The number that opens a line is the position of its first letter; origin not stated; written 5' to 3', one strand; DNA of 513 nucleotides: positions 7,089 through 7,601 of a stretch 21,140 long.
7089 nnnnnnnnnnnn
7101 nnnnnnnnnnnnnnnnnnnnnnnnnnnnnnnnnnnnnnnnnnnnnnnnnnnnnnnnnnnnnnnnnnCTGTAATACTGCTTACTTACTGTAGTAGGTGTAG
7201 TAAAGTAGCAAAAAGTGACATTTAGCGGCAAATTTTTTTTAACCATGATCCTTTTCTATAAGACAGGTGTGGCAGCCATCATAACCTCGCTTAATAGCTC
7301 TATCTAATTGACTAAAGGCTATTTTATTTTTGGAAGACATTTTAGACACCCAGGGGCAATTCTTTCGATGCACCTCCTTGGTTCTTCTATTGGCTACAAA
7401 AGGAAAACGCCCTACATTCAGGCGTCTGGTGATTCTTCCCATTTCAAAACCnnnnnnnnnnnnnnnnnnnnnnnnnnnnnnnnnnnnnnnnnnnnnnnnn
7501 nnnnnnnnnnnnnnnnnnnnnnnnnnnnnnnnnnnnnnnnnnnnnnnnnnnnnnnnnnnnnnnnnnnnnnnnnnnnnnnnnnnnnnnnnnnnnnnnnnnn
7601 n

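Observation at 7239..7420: M14 carboxypeptidase with a C-terminal tail resembling the Ada zinc-binding (methylphosphotriester-repair) domain, with His replacing the first Cys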

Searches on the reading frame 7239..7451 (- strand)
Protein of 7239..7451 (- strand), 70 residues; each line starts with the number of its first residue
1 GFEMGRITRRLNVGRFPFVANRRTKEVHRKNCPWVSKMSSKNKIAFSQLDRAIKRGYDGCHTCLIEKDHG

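Call 3: search_protein_families(library=pfam, proteins=[window:7239-7451:-], max_evalue=1)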
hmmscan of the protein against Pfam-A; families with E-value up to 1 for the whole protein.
window:7239-7451:- (70 aa): 2 families
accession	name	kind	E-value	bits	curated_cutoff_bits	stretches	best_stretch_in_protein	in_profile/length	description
PF02805.21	Ada_Zn_binding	-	0.022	15.2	23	1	18-63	18-62/65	Metal binding domain of Ada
PF14544.11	DUF4443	-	0.11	12.9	27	1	35-67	10-42/100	Domain of unknown function (DUF4443)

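Call 6: search_solved_structures(query=window:7239-7451:-, max_evalue=10, show_alignments=3)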
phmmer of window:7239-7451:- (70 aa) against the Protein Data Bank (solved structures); distinct sequences matched with E-value up to 10: 0.

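Call 8: search_protein_families(library=ncbifam, proteins=[window:7239-7451:-], max_evalue=1)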
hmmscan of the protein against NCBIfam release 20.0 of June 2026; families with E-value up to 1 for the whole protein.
window:7239-7451:- (70 aa): 1 family
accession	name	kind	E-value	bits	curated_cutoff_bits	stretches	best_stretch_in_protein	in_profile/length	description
TIGR01370.1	TIGR01370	hypoth_equivalog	0.022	13.8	181.25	1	42-65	146-169/315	MJ1477/TM1410 family putative glycoside hydrolase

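Call 9: search_protein_families(library=padloc, proteins=[window:7239-7451:-], max_evalue=1)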
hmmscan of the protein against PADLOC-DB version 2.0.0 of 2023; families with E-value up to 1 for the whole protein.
window:7239-7451:- (70 aa): 0 families

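Call 12: search_solved_structures(query=A1, max_evalue=10, show_alignments=4)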
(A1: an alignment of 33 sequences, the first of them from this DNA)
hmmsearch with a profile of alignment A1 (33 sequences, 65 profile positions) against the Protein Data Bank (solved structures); distinct sequences matched with E-value up to 10: 4.
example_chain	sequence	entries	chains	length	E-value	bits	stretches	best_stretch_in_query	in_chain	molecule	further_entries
1wpk_A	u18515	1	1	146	0.14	15.3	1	26-62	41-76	ADA regulatory protein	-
1adn_A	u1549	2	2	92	0.14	15.3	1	25-61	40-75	N-ADA 10 | ADA REGULATORY PROTEIN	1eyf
1u8b_A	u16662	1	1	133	0.33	14.2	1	26-61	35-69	Ada polyprotein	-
1zgw_A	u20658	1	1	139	0.33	14.2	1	26-61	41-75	Ada polyprotein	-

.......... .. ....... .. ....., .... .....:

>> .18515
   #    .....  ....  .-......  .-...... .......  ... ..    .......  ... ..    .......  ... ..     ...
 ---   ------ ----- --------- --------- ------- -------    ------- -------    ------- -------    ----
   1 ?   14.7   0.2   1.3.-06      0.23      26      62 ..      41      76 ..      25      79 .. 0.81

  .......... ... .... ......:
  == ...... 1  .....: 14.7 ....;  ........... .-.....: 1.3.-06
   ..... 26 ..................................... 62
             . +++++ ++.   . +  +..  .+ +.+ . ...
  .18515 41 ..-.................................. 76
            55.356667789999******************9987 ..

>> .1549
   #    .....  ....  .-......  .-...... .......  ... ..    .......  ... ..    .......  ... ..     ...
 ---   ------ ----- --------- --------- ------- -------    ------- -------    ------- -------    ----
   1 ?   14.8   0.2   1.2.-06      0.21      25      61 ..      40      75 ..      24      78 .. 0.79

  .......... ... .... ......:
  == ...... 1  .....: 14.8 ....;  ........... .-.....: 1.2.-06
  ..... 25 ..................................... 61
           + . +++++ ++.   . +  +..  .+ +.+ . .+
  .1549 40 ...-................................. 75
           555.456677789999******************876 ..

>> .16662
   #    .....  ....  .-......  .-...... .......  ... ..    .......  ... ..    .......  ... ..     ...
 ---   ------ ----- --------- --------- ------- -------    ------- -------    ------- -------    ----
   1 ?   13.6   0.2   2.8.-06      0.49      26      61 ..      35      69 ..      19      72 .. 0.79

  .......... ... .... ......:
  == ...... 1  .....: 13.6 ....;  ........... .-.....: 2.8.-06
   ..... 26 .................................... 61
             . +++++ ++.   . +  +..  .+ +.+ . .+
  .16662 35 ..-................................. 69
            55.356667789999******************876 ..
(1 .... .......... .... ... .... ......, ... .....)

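Call 13: search_protein_families(library=pfam, alignment_id=A1, max_evalue=1)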
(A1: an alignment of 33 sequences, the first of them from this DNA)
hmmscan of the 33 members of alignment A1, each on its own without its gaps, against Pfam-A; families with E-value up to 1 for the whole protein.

A. member 1, seq(65 aa): 2 families
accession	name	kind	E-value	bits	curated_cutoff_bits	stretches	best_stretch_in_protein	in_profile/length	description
PF02805.21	Ada_Zn_binding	-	0.018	15.5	23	1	13-58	18-62/65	Metal binding domain of Ada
PF14544.11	DUF4443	-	0.093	13.1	27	1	30-62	10-42/100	Domain of unknown function (DUF4443)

B. families by the number of members that match (of 33 scanned): 10 families
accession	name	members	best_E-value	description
PF19746.4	DUF6233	13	0.0045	Family of unknown function (DUF6233)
PF02805.21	Ada_Zn_binding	11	0.0024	Metal binding domain of Ada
PF19653.4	DUF6156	3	0.073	Family of unknown function (DUF6156)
PF10041.14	DUF2277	2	0.029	Uncharacterized conserved protein (DUF2277)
PF11720.13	Inhibitor_I78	1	0.02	Peptidase inhibitor I78 family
PF13952.11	DUF4216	1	0.085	Domain of unknown function (DUF4216)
PF14544.11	DUF4443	1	0.093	Domain of unknown function (DUF4443)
PF19246.4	DUF5894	1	0.093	Family of unknown function (DUF5894)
PF24792.1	DUF7701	1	0.18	Domain of unknown function (DUF7701)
PF08600.16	NuBaID_C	1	0.32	NuBaID, C-terminal domain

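Call 32: predict_structure(alignment_id=A1)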
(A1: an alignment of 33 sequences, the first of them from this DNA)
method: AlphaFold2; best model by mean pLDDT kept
length: 65 residues; sequences in the alignment: 33
mean_pLDDT: 84.4   pTM: 0.67
mean pLDDT of the five models: 84.4, 83.1, 79.4, 77.7, 74.8
residues with pLDDT >= 90: 34; 70-90: 21; 50-70: 8; < 50: 2
segments of 3 or more residues with pLDDT < 50: none
pLDDT, mean of each block of 10 residues (from residue 1): 55 91 90 89 92 91 81
secondary structure, 60 per line:
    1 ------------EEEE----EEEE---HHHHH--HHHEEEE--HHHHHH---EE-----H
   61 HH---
elements in order: E13-16 E21-24 H28-32 E38-41 H44-49

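Call 48: search_protein_representatives(alignment_id=A1)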
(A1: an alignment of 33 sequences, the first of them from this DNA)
Query: 33 sequences, 65 profile positions. Proteins with E-value up to 0.001 (for the whole library): 4222; up to 1e-10: 304; up to 1e-30: 11. The best 150 are listed.
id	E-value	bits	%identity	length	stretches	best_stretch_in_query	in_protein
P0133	8.4e-58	208.3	-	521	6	10-58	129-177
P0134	6.1e-49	179.9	-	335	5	13-61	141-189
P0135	2.2e-37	142.9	-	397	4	9-60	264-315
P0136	8.6e-37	141.0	-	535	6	13-61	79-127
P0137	1.1e-36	140.7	-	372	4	12-62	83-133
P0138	1.7e-35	136.9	-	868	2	2-65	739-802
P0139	2.2e-35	136.5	-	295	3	10-60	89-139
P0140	1.4e-34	133.9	-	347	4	8-62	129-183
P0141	1.2e-33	130.9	-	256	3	12-61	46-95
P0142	1.6e-33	130.5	-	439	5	12-53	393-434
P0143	1.2e-32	127.8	-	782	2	6-65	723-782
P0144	1.5e-30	121.0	-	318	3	11-62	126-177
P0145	2.0e-30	120.6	-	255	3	11-61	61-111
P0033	5.2e-30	119.3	-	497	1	1-65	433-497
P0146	1.3e-29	118.0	-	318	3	12-60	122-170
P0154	1.3e-26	108.4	-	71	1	1-65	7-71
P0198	2.3e-18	82.0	-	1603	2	13-60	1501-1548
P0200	2.8e-18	81.7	-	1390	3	8-62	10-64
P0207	1.1e-17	79.8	-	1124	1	8-65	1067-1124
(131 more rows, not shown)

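Call 50: search_protein_families(library=pfam, proteins=[P0133, P0134, P0141, P0136, P0154, P0200, P0198, P0207, P0143, P0138], max_evalue=0.01)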
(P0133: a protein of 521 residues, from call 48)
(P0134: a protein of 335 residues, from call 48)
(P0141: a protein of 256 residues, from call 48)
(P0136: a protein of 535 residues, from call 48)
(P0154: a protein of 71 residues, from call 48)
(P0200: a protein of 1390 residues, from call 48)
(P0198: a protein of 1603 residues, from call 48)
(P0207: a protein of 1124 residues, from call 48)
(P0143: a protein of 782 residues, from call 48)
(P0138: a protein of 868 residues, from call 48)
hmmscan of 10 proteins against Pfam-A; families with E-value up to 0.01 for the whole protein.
P0133 (521 aa): 3 families
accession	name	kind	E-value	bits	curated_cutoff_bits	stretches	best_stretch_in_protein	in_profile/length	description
PF02805.21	Ada_Zn_binding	-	1.4e-33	115.1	23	5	57-113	9-65/65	Metal binding domain of Ada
PF19746.4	DUF6233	-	3.9e-17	62.5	27.6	1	208-253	13-57/59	Family of unknown function (DUF6233)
PF23733.2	GRXCR1-2_C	-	0.0058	17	26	0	103-111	8-16/47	GRXCR1/2, C-terminal domain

P0134 (335 aa): 4 families
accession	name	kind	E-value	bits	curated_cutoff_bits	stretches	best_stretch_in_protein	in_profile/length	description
PF02805.21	Ada_Zn_binding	-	1.1e-28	99.4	23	5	11-40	36-65/65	Metal binding domain of Ada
PF19746.4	DUF6233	-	2e-14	53.9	27.6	1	1-41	17-56/59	Family of unknown function (DUF6233)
PF08821.16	CGGC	-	1.5e-05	25.6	27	0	13-93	23-93/106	CGGC domain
PF07967.19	zf-C3HC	-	0.00071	20.1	22.2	0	248-317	43-102/132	NuBaID N-terminal domain (aka zf-C3HC)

P0141 (256 aa): 3 families
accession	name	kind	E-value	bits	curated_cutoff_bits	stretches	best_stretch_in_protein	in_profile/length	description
PF02805.21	Ada_Zn_binding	-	1.5e-17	63.8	23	3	198-246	18-65/65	Metal binding domain of Ada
PF19746.4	DUF6233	-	4.2e-07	30.4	27.6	0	55-96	16-56/59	Family of unknown function (DUF6233)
PF08821.16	CGGC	-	0.0058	17.3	27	0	156-214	23-74/106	CGGC domain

P0136 (535 aa): 2 families
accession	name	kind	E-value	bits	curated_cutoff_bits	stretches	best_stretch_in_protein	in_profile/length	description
PF19746.4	DUF6233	-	1.9e-15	57.1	27.6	0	285-328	14-56/59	Family of unknown function (DUF6233)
PF02805.21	Ada_Zn_binding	-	6.8e-07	29.6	23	0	92-124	31-62/65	Metal binding domain of Ada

P0154 (71 aa): 0 families

P0200 (1390 aa): 3 families
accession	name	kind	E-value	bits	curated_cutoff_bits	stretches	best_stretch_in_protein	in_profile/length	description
PF02369.22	Big_1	-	4.4e-05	23.9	34.9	1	894-927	31-65/93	Bacterial Ig-like domain (group 1)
PF01764.32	Lipase_3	-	0.004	17.5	22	1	1100-1157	42-99/140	Lipase (class 3)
PF07859.19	Abhydrolase_3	-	0.0083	16.3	25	0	1116-1178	66-130/210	alpha/beta hydrolase fold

P0198 (1603 aa): 3 families
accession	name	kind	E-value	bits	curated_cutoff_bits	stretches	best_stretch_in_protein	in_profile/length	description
PF13115.11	YtkA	-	1.7e-05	25.8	25.9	0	1254-1310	28-81/85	YtkA-like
PF08794.16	FHBP_C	-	4.3e-05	24.7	28.1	0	123-160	23-58/97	Factor H binding protein, C-terminal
PF13519.12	VWA_2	-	0.00045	21.2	27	1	841-974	1-106/107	von Willebrand factor type A domain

P0207 (1124 aa): 2 families
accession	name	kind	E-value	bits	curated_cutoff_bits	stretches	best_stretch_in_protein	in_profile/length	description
PF00082.27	Peptidase_S8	-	2.6e-43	148.9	21.8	1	283-629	1-288/288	Subtilase family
PF04151.21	PPC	-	0.0073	17.6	25.9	0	711-737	44-70/70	Bacterial pre-peptidase C-terminal domain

P0143 (782 aa): 4 families
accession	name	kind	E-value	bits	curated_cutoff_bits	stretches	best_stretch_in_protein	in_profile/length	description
PF13620.12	CarboxypepD_reg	-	4.4e-16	59.4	32.3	2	596-667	2-79/82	Carboxypeptidase regulatory-like domain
PF13715.12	CarbopepD_reg_2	-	1.6e-08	34.9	32.2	1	596-671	1-78/88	CarboxypepD_reg-like domain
PF17210.9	SdrD_B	-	0.00036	21.1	29.7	0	491-549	13-71/112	SdrD B-like domain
PF02805.21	Ada_Zn_binding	-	0.0077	16.6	23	0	725-775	13-62/65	Metal binding domain of Ada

P0138 (868 aa): 1 family
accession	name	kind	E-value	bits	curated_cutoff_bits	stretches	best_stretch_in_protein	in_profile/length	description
PF02805.21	Ada_Zn_binding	-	0.0015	18.9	23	0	806-853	18-64/65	Metal binding domain of Ada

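Call 60: search_protein_families(library=pfam, alignment_id=A4, max_evalue=0.0001)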
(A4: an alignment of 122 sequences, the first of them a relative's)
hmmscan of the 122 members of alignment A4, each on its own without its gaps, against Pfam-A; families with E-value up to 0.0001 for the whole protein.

A. member 1, P0133 (521 aa): 2 families
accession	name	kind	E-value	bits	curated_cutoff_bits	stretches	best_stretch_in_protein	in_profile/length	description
PF02805.21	Ada_Zn_binding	-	1.4e-33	115.1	23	3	57-113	9-65/65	Metal binding domain of Ada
PF19746.4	DUF6233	-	3.9e-17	62.5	27.6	0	208-253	13-57/59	Family of unknown function (DUF6233)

B. families by the number of members that match (of 122 scanned): 32 families (the first 25 are shown)
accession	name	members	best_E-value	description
PF02805.21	Ada_Zn_binding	62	9.5e-34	Metal binding domain of Ada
PF19746.4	DUF6233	19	3.9e-17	Family of unknown function (DUF6233)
PF00565.23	SNase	8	3.2e-21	Staphylococcal nuclease homologue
PF00082.27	Peptidase_S8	3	2.6e-43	Subtilase family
PF13620.12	CarboxypepD_reg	3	4.4e-16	Carboxypeptidase regulatory-like domain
PF13715.12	CarbopepD_reg_2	3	1.6e-08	CarboxypepD_reg-like domain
PF22544.2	HYDIN_VesB_CFA65-like_Ig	2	2.2e-15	HYDIN/CFA65/VesB-like, Ig-like domain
PF15780.11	ASH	2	6.3e-14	Abnormal spindle-like microcephaly-assoc'd, ASPM-SPD-2-Hydin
PF22073.2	Cep192_D4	2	1.5e-12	Cep192 domain 4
PF07610.17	DUF1573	2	4.3e-10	Protein of unknown function (DUF1573)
PF24507.1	Ig_CFAP65_4th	2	1.6e-07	CFAP65, fourth Ig-like domain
PF01364.23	Peptidase_C25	1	3.9e-59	Peptidase family C25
PF00413.30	Peptidase_M10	1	2.1e-37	Matrixin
PF09471.16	Peptidase_M64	1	1.1e-35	IgA Peptidase M64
PF00264.25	Tyrosinase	1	2.4e-33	Common central domain of tyrosinase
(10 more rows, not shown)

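Call 77: fold_search(model_id=the predicted structure, library=viral)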
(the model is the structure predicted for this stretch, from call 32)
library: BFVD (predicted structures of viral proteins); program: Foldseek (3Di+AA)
matches with E <= 10: 65; with E <= 0.001: 2
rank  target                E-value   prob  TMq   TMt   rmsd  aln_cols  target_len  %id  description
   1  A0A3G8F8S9            3.2e-05  1.00  0.73  0.75   5.6        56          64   32  (no name in the UniProt tables at hand)
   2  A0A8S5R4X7            4.4e-04  1.00  0.69  0.13   1.0        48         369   40  Double zinc ribbon protein [Siphoviridae sp. ctcMb1]
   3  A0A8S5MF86            3.4e-03  1.00  0.66  0.14   1.0        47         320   30  DUF4236 domain-containing protein [Siphoviridae sp. ctGFb30]
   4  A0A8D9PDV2            1.8e-01  0.89  0.55  0.48   9.2        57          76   21  DNA methyl phosphotriester repair domain protein [Podoviridae sp. ct5O42]
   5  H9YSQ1                2.4e-01  0.72  0.53  0.48   5.6        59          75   19  (no name in the UniProt tables at hand)
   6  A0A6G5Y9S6            3.0e-01  0.90  0.54  0.18   1.8        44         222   18  (no name in the UniProt tables at hand)
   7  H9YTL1                3.0e-01  0.47  0.43  0.32   3.3        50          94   20  (no name in the UniProt tables at hand)
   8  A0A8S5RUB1            4.8e-01  0.87  0.54  0.13   1.6        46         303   26  Metal binding domain of Ada [Ackermannviridae sp.]
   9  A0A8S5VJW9            5.1e-01  0.72  0.49  0.13   2.6        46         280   20  Metal binding domain of Ada [Ackermannviridae sp.]
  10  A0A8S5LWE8            5.8e-01  0.84  0.57  0.24   2.0        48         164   19  Metal binding domain of Ada [Myoviridae sp. ctplG2]
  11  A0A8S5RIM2            8.8e-01  0.51  0.51  0.26   2.7        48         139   23  Metal binding domain of Ada [virus sp. ctML55]
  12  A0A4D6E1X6            1.1e+00  0.25  0.51  0.26  12.3        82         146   17  (no name in the UniProt tables at hand)
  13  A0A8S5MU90            1.2e+00  0.44  0.49  0.62   2.3        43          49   14  Uncharacterized protein [Myoviridae sp. ctino4]
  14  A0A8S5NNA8            1.5e+00  0.38  0.51  0.13   4.7        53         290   13  DNA methyl phosphotriester repair domain protein [Myoviridae sp. ctlnK45]
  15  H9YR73                1.5e+00  0.15  0.48  0.33   6.2        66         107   18  (no name in the UniProt tables at hand)
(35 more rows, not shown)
